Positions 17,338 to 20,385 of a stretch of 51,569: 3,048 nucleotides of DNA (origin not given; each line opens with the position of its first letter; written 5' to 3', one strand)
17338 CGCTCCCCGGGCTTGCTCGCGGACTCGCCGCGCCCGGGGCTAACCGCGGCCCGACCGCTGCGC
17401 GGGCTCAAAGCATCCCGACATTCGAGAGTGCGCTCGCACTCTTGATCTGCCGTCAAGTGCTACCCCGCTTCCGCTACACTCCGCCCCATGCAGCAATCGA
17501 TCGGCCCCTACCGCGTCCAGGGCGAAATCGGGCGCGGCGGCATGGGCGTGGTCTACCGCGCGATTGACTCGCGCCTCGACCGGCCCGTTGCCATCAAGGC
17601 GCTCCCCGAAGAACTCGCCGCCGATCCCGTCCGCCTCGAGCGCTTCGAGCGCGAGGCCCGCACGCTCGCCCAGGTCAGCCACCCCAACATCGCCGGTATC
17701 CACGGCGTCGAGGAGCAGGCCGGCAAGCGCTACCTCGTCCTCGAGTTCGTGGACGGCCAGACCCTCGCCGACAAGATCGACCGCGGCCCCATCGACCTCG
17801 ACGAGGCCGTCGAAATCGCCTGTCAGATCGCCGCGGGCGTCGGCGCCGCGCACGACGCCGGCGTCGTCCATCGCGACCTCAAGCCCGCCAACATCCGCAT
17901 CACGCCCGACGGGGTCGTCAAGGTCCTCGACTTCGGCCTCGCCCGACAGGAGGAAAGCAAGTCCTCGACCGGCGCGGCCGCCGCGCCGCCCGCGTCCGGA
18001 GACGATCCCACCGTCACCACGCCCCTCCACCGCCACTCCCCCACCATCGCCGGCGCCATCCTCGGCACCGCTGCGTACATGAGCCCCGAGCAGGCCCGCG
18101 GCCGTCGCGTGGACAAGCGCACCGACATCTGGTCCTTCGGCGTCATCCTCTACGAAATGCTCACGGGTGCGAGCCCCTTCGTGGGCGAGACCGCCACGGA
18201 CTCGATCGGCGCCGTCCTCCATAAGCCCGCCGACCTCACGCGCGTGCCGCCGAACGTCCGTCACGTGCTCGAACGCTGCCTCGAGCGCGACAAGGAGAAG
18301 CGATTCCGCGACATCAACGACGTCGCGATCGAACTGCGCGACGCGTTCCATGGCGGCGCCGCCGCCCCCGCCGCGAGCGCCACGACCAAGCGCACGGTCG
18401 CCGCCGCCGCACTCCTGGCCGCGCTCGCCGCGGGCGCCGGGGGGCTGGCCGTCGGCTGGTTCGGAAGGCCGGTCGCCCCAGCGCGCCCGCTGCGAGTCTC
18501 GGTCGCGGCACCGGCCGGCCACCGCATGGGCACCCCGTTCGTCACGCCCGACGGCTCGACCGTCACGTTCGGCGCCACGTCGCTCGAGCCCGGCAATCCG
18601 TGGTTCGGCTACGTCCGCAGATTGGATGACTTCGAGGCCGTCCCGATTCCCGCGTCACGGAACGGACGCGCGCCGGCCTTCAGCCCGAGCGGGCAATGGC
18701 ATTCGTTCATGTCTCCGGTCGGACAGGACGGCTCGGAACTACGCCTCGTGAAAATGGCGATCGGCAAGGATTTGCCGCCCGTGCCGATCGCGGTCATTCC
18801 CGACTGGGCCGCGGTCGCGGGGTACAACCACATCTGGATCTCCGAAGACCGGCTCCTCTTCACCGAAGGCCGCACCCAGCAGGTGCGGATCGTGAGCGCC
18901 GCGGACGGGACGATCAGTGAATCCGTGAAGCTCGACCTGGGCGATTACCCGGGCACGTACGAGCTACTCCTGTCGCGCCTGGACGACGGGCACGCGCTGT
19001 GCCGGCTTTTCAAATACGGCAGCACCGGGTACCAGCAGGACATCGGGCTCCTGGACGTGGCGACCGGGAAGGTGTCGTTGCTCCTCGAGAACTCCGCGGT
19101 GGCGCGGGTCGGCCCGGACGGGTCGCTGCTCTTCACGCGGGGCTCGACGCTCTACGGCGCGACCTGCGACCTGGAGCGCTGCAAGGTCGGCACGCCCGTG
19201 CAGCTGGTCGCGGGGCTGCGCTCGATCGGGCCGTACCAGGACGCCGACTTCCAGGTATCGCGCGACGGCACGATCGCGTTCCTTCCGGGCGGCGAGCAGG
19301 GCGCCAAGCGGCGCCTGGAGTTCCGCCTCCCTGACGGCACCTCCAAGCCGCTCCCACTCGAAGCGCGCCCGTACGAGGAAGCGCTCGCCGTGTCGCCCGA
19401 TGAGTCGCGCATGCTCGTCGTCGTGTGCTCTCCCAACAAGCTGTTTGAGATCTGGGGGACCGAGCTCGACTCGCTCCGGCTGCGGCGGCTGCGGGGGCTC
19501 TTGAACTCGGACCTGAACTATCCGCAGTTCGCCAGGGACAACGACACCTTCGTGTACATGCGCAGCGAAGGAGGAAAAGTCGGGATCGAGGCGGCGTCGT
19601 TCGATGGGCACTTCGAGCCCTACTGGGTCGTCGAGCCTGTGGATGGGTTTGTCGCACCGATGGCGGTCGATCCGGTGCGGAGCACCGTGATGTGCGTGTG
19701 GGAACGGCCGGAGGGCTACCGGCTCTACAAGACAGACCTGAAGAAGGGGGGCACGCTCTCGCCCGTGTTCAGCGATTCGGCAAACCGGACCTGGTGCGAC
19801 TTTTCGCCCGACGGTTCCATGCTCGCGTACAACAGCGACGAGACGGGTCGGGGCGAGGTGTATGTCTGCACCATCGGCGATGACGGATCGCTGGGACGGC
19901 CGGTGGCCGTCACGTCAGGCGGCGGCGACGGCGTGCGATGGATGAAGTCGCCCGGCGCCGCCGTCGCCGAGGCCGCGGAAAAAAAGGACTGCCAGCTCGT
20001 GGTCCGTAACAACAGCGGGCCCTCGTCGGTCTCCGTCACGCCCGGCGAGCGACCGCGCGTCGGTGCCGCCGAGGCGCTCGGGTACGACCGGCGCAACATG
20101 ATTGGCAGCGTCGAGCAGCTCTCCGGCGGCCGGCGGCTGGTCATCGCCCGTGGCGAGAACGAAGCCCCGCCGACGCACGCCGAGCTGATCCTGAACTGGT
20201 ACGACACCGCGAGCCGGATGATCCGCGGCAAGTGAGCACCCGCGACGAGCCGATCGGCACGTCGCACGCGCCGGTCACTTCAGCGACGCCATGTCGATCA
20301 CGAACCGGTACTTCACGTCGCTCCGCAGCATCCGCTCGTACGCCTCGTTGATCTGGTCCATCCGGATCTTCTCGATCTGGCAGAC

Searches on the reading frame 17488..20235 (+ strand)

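Call 7: search_protein_families(library=pfam, proteins=[window:17488-20235:+])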
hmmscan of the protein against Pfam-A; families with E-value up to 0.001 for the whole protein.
window:17488-20235:+ (915 aa): 6 families
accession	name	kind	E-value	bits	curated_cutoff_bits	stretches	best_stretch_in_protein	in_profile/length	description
PF00069.31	Pkinase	-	3.7e-50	171.2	31.7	1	8-273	1-252/263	Protein kinase domain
PF07714.23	PK_Tyr_Ser-Thr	-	1.3e-36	126.7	23.1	2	11-160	4-157/258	Protein tyrosine and serine/threonine kinase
PF03109.22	ABC1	-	7.7e-08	32.2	22.9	1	51-158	118-220/244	ABC1 atypical kinase-like domain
PF07676.18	PD40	-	9e-07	29.1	20.9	1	771-793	15-38/38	WD40-like Beta Propeller Repeat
PF01636.29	APH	-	1.6e-06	28.5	23.2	0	108-153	151-198/239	Phosphotransferase enzyme family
PF14531.12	Kinase-like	-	0.00018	21.3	25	0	120-272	160-289/289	Kinase-like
